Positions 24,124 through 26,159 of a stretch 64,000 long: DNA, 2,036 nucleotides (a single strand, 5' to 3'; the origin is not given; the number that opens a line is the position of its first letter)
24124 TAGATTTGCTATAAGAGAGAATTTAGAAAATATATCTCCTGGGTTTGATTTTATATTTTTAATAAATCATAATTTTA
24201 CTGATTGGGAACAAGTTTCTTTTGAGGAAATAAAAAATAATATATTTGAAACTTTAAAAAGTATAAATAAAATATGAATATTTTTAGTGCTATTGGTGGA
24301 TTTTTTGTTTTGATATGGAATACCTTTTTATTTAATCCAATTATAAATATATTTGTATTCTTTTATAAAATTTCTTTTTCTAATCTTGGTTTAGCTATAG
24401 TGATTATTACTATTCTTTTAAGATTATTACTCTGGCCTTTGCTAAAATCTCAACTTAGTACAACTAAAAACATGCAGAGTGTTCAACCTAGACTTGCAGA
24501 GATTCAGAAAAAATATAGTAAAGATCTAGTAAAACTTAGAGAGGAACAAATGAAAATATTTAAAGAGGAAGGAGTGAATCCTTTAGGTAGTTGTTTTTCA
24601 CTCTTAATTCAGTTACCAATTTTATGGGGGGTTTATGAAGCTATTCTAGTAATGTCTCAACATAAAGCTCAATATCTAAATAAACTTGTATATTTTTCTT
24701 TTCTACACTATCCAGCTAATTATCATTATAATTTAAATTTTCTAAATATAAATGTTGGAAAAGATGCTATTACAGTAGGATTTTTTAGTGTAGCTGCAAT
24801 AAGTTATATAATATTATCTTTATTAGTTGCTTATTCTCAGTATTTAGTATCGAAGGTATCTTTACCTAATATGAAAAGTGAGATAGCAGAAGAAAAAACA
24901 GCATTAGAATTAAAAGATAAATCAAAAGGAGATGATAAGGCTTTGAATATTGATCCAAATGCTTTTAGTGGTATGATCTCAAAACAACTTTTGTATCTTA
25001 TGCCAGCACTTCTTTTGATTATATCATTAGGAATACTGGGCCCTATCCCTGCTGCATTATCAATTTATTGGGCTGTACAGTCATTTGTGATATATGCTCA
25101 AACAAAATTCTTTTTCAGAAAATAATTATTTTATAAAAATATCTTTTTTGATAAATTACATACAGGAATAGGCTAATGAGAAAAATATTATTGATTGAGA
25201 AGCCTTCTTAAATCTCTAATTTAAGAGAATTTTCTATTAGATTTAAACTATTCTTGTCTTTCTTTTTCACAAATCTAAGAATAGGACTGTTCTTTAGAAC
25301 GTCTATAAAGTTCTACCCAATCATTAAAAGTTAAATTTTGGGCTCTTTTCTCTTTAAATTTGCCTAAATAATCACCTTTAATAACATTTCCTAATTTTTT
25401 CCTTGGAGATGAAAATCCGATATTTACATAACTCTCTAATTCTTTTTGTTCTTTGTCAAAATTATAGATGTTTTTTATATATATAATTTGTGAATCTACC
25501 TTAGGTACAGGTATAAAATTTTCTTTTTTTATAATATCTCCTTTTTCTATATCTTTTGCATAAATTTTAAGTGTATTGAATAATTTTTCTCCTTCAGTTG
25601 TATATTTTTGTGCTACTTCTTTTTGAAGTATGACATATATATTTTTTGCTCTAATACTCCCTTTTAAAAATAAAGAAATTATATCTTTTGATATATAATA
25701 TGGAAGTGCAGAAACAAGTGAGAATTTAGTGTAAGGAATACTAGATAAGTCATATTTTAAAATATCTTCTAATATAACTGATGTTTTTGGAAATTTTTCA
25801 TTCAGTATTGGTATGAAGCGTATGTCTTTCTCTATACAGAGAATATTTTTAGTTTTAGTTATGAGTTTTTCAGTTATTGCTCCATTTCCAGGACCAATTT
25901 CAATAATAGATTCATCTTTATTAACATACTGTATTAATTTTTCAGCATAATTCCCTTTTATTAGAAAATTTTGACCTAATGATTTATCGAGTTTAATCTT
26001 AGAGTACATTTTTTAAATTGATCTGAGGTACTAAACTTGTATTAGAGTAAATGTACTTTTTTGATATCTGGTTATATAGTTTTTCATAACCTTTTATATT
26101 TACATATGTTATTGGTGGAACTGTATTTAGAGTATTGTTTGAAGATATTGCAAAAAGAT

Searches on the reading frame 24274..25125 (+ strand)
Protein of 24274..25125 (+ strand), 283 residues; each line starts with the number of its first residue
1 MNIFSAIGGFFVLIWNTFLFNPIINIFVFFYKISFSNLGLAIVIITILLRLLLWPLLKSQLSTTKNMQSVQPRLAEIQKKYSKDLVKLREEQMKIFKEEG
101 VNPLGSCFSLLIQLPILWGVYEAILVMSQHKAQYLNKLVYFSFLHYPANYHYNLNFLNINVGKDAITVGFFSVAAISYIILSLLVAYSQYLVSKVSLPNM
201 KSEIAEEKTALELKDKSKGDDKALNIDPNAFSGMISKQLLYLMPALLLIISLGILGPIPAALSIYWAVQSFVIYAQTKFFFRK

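Call 54: search_protein_families(library=pfam, proteins=[window:24274-25125:+], max_evalue=0.001)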
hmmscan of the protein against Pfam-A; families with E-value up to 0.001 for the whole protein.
window:24274-25125:+ (283 aa): 1 family
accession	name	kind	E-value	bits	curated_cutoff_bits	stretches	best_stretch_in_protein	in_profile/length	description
PF02096.25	60KD_IMP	-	2.3e-35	122.4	35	1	39-279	2-160/163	60Kd inner membrane protein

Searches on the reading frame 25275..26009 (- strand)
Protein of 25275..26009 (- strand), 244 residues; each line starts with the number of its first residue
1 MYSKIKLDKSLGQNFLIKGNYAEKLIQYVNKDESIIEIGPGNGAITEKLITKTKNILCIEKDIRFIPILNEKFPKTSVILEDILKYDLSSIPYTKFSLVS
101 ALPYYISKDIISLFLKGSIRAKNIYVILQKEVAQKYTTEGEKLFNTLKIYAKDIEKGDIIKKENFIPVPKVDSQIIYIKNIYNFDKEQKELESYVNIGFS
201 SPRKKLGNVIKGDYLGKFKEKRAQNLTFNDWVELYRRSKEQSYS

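Call 54: search_protein_families(library=pfam, proteins=[window:25275-26009:-], max_evalue=0.001)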
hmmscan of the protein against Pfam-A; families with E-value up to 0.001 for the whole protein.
window:25275-26009:- (244 aa): 1 family
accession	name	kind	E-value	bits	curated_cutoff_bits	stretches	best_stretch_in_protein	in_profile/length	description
PF00398.26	RrnaAD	-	6.1e-33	114.5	24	1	7-241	4-253/263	Ribosomal RNA adenine dimethylase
